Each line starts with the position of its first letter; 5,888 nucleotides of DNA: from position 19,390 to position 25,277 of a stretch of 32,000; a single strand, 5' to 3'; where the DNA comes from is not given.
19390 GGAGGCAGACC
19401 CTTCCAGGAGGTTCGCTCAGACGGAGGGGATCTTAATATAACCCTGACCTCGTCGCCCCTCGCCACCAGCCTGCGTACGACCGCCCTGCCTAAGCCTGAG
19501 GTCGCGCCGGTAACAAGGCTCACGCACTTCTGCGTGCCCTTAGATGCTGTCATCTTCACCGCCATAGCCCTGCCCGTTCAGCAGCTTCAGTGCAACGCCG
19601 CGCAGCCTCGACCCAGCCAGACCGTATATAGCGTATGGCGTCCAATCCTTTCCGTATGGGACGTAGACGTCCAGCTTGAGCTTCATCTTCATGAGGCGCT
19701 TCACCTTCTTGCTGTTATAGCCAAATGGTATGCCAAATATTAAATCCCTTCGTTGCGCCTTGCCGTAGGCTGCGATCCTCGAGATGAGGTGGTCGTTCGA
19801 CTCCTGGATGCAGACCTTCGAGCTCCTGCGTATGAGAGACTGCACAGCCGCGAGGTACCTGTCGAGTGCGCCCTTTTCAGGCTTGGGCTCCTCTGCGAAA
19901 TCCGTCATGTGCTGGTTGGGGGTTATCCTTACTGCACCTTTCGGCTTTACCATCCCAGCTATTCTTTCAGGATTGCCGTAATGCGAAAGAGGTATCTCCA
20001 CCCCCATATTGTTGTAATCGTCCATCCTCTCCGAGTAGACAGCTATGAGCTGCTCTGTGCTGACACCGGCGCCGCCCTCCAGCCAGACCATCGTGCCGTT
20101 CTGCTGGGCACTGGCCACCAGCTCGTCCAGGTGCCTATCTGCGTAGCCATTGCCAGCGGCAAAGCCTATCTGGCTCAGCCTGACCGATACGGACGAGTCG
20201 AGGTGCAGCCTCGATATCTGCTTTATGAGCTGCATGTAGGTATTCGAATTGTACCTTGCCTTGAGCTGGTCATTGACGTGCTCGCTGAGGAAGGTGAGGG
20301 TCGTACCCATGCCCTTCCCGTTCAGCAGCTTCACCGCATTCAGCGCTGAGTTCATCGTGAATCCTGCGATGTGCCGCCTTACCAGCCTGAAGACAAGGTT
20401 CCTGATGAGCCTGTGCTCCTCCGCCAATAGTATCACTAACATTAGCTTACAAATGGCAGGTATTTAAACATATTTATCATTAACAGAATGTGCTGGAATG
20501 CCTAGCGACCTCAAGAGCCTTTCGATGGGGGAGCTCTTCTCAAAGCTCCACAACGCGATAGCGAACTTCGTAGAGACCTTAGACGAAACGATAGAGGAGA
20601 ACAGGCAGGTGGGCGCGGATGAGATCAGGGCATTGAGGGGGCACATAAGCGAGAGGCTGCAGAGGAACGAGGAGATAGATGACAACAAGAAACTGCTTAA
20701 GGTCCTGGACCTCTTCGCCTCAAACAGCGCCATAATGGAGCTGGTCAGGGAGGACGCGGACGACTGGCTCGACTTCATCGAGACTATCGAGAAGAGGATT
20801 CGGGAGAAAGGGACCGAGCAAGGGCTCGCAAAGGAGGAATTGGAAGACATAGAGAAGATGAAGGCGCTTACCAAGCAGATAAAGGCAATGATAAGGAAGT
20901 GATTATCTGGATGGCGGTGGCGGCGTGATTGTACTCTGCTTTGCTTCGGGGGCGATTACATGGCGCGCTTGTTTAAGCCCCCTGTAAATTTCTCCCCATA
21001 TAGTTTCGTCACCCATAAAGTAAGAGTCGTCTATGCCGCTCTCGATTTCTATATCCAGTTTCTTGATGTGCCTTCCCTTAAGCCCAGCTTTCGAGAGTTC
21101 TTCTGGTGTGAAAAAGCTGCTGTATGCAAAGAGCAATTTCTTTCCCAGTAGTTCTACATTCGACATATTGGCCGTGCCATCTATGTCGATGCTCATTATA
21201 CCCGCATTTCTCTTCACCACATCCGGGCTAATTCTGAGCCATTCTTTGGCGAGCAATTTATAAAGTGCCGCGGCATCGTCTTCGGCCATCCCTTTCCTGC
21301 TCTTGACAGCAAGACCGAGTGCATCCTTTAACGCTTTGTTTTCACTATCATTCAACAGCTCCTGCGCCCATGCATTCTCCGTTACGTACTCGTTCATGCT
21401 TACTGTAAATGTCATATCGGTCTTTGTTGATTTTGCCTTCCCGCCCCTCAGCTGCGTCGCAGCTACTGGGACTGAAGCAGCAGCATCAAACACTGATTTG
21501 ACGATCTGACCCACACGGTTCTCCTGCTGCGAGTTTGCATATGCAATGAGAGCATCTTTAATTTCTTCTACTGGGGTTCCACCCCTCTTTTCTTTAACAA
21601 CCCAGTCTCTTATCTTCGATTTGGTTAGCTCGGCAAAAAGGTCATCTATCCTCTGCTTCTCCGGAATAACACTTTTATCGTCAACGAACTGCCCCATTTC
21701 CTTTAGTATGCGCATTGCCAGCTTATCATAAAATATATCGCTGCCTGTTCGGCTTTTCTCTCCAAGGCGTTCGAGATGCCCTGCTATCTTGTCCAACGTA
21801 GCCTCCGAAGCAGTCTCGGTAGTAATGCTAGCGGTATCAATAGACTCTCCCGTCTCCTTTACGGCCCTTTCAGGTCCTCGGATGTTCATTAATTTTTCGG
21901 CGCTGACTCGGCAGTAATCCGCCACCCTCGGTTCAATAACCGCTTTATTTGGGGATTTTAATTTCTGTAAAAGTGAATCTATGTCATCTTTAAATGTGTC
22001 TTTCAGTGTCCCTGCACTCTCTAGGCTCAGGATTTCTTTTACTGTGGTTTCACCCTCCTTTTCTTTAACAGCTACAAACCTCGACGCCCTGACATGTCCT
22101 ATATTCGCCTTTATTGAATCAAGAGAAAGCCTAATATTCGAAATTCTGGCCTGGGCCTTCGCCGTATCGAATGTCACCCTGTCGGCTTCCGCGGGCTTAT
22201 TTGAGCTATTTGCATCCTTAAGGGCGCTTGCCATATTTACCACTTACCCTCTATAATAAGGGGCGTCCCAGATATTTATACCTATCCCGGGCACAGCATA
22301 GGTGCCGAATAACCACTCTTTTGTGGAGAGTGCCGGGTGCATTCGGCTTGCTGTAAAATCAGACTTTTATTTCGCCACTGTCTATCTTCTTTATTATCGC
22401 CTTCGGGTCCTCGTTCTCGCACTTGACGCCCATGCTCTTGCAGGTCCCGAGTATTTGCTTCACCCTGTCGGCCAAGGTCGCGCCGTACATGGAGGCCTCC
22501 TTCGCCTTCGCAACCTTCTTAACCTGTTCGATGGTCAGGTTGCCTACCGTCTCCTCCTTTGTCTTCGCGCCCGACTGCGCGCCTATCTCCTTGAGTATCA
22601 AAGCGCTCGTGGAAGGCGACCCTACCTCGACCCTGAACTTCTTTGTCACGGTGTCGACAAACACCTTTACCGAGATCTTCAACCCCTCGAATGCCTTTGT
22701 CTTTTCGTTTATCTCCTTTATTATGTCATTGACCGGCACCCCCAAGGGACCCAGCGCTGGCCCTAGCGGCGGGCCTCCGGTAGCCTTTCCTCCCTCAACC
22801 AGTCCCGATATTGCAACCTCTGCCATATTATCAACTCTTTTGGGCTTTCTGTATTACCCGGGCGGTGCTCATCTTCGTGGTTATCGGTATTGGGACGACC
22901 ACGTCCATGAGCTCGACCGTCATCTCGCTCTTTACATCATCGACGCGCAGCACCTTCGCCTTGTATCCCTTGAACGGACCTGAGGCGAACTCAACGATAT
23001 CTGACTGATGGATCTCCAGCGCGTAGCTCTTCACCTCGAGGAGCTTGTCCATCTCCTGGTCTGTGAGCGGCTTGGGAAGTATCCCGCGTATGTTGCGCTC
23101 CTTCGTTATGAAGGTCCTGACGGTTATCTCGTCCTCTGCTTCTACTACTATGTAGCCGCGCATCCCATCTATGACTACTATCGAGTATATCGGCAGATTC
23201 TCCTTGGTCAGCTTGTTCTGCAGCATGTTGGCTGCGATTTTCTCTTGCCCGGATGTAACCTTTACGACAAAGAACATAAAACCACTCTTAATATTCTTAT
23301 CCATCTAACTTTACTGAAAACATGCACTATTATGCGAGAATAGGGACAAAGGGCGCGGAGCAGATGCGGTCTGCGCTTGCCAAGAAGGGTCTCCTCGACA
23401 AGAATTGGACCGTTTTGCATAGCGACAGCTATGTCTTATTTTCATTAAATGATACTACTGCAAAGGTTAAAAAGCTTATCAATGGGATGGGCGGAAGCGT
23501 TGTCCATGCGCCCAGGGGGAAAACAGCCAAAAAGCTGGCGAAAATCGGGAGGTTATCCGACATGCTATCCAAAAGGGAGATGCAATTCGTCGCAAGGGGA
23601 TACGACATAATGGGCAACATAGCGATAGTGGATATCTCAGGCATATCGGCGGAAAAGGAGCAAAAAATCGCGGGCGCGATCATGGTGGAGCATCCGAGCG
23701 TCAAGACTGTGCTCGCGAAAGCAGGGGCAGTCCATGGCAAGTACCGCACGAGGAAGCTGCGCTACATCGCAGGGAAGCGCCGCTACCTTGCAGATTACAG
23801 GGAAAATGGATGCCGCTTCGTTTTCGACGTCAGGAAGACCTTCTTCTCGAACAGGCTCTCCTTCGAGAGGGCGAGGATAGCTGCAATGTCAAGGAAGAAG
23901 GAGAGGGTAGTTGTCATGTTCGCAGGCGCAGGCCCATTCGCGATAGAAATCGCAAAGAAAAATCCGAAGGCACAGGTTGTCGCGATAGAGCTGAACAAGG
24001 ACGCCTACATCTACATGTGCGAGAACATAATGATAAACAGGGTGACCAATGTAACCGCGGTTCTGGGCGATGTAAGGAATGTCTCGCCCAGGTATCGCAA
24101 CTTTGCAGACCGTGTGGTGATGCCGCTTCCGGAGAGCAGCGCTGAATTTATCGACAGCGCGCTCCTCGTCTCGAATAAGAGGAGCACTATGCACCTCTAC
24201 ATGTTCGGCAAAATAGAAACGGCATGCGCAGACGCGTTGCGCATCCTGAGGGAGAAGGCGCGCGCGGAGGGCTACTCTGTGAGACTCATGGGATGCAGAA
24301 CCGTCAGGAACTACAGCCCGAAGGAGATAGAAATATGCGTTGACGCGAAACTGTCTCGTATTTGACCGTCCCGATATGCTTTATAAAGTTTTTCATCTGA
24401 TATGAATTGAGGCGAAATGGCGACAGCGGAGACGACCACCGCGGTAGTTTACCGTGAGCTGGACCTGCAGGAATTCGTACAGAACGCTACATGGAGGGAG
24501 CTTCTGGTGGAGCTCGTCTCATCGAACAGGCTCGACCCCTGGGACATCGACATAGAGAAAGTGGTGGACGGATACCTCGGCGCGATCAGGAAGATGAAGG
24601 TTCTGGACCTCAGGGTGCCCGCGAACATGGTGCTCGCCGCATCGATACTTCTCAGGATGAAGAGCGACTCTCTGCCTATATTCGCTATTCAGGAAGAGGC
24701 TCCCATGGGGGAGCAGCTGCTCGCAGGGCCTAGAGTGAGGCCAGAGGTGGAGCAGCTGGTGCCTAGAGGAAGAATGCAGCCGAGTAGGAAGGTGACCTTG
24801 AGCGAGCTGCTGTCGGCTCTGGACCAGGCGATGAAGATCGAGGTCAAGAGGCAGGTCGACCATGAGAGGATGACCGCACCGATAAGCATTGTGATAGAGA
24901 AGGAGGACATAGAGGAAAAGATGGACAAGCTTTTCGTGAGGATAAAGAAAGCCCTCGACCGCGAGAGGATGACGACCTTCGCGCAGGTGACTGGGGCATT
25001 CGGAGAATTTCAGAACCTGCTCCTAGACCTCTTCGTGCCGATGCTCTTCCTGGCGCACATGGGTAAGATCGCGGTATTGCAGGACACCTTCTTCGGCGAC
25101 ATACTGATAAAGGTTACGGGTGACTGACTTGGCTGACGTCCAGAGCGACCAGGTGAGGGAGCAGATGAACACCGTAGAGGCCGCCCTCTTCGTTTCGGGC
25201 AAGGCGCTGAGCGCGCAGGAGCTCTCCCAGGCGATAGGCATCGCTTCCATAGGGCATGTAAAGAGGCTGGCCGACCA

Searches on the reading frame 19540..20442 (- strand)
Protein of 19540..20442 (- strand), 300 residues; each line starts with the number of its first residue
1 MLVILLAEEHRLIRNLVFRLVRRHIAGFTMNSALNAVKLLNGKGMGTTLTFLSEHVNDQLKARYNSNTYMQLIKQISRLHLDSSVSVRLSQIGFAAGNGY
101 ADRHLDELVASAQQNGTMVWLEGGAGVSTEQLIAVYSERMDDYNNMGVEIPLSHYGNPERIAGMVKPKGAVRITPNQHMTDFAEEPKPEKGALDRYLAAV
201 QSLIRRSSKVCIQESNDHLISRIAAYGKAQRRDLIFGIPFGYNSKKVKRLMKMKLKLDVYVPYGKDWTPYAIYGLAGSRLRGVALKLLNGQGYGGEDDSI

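Call 15: search_protein_families(library=ncbifam, proteins=[window:19540-20442:-], max_evalue=0.001)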
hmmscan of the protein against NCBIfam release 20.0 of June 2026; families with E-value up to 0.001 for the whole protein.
window:19540-20442:- (300 aa): 1 family
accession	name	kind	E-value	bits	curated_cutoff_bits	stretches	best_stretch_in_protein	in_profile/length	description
NF045947.1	ProDh_Thermus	equivalog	1.2e-21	77.2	500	1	10-271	21-286/307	proline dehydrogenase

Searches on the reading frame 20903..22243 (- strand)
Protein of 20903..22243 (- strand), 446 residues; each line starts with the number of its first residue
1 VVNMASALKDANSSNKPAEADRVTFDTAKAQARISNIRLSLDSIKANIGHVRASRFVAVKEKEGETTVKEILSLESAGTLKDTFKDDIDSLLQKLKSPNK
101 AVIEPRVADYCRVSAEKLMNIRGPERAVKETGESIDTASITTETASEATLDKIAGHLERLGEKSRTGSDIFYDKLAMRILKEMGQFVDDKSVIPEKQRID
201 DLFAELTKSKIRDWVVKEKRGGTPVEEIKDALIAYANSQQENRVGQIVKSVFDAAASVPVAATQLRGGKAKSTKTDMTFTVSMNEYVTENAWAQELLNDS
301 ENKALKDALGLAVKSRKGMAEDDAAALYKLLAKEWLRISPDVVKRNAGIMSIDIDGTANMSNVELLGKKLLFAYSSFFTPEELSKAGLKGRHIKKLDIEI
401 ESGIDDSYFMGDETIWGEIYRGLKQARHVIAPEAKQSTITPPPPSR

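Call 12: find_encoding_contigs(protein=window:20903-22243:-, flank=10000, max_places=6)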
Protein window:20903-22243:- (446 aa): no gene with exactly this product is on record in the collection.

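Call 15: search_protein_families(library=ncbifam, proteins=[window:20903-22243:-], max_evalue=0.001)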
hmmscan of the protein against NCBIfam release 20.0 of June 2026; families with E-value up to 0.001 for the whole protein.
window:20903-22243:- (446 aa): 0 families

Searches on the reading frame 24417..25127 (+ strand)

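Call 15: search_protein_families(library=ncbifam, proteins=[window:24417-25127:+], max_evalue=0.001)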
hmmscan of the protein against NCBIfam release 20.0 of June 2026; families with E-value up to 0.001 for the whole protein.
window:24417-25127:+ (236 aa): 5 families
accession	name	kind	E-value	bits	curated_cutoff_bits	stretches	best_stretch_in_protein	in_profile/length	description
NF000994.0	PRK00104.1-3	equivalog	3.2e-13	49.9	234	1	28-87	16-75/246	segregation/condensation protein A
NF000995.0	PRK00104.1-4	equivalog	1.6e-10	40.7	315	1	28-86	17-75/251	segregation/condensation protein A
NF000993.0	PRK00104.1-2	equivalog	1.9e-10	40.8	268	1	28-87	13-73/237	segregation/condensation protein A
NF000992.0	PRK00104.1-1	equivalog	0.00014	21.5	417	1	28-106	15-93/247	segregation/condensation protein A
NF002836.0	PRK03057.1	equivalog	0.00036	20.3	258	1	132-198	112-178/183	hypothetical protein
